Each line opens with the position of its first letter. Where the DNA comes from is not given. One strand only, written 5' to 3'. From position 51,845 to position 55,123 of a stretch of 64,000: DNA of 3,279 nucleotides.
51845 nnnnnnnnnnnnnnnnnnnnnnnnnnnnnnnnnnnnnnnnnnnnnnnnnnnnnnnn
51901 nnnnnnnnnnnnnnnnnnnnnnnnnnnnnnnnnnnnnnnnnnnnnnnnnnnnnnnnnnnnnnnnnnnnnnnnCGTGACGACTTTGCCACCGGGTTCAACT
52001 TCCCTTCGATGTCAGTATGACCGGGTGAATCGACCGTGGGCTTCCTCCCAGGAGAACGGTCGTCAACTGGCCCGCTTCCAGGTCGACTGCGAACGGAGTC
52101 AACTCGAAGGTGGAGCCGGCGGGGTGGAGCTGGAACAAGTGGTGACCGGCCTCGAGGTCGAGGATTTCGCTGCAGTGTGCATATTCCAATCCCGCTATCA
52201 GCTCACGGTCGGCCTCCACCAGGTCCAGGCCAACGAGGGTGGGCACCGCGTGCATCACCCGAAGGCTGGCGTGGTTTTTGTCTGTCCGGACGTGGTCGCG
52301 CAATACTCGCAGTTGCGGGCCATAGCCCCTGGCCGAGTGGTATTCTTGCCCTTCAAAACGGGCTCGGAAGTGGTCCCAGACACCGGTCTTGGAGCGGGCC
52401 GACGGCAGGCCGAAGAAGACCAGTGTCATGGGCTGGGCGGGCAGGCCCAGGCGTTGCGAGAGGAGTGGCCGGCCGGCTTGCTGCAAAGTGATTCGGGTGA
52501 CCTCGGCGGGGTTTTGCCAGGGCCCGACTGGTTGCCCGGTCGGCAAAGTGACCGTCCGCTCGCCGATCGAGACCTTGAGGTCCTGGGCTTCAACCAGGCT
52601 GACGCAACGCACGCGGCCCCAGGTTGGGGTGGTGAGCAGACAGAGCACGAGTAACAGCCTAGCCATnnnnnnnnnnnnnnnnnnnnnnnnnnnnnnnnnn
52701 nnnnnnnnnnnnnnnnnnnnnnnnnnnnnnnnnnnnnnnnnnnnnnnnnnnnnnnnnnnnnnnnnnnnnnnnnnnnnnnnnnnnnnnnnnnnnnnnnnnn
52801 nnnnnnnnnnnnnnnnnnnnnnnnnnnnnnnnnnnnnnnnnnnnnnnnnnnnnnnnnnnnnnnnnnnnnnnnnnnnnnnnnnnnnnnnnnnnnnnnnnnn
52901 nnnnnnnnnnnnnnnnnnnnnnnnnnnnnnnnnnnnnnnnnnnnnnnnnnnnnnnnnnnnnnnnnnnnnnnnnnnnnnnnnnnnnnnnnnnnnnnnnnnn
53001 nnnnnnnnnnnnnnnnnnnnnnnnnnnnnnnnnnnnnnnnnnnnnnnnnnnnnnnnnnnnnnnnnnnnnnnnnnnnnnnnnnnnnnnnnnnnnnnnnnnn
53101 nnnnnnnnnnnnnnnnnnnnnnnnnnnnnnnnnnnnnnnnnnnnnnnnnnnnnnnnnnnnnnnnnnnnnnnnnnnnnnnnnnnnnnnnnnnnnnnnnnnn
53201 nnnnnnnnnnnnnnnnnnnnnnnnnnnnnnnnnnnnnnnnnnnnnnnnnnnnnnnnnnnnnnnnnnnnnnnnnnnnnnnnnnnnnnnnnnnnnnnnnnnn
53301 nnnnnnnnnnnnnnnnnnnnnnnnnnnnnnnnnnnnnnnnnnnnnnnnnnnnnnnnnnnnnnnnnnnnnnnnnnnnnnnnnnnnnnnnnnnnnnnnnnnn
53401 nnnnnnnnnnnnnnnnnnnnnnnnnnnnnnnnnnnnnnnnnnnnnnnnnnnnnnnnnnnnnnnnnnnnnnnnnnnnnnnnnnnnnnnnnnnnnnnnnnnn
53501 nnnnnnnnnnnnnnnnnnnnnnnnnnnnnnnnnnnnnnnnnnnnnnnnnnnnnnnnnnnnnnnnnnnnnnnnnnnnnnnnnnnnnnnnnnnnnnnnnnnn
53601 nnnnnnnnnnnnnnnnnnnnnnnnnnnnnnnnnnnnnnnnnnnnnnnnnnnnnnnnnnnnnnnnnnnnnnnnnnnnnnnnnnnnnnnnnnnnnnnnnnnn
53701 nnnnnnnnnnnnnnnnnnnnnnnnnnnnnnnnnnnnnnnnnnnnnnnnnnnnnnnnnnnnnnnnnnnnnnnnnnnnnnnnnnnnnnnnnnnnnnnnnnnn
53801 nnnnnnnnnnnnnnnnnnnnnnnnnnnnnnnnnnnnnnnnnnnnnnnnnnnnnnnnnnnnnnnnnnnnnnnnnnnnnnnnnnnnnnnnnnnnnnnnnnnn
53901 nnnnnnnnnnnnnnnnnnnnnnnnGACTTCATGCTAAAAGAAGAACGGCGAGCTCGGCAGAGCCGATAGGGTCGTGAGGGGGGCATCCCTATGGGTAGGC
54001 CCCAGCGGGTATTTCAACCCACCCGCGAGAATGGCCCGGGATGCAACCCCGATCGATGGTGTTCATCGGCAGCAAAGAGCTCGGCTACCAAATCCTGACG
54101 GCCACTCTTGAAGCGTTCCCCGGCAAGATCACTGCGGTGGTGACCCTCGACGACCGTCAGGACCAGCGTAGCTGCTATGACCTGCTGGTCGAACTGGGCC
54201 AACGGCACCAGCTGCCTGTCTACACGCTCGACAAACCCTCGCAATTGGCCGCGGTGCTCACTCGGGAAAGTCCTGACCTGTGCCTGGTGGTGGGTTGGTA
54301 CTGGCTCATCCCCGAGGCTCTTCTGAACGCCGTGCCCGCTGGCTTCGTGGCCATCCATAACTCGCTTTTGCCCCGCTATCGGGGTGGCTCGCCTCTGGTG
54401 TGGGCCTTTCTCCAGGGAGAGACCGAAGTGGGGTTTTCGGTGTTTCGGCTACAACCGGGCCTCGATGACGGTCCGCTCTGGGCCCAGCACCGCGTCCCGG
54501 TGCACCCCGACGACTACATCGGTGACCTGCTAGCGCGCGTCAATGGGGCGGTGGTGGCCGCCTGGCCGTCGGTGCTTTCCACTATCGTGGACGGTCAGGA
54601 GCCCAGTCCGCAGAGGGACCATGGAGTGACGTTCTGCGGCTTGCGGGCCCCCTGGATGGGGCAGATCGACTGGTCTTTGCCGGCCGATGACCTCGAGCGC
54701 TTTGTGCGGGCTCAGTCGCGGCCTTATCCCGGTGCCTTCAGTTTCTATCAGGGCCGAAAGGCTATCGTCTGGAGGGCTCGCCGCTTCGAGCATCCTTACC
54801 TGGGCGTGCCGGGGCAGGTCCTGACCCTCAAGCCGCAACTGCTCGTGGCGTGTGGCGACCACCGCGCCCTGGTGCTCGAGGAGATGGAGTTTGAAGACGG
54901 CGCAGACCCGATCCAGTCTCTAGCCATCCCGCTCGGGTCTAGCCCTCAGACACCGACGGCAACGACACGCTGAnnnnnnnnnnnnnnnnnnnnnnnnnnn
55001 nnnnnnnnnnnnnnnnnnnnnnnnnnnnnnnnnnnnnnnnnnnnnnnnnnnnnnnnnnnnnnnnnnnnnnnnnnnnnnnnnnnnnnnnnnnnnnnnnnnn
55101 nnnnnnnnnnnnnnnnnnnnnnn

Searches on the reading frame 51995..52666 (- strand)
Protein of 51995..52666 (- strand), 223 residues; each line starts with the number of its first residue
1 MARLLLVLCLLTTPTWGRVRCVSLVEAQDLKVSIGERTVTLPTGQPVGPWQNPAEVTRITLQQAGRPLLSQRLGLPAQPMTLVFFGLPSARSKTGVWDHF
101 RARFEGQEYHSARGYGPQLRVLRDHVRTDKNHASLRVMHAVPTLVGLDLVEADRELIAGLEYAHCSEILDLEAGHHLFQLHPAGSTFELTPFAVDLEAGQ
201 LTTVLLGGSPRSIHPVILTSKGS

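Call 7: search_protein_families(library=pfam, proteins=[window:51995-52666:-], max_evalue=0.001)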
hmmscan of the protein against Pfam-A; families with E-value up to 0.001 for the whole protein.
window:51995-52666:- (223 aa): 1 family
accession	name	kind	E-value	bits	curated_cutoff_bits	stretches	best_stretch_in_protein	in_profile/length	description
PF14344.12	DUF4397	-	7e-09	36.7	30.6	1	133-219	1-91/119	Domain of unknown function (DUF4397)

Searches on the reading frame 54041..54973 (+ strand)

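Call 66: search_protein_families(library=pfam, proteins=[window:54041-54973:+], max_evalue=0.001)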
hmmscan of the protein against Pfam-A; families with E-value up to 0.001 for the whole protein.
window:54041-54973:+ (310 aa): 2 families
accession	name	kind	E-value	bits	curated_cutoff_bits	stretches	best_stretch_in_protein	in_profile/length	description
PF00551.24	Formyl_trans_N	-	6e-25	88.5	26.1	1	65-178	67-180/181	Formyl transferase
PF02911.23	Formyl_trans_C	-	1.6e-15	57.6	21.1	1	206-287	6-87/100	Formyl transferase, C-terminal domain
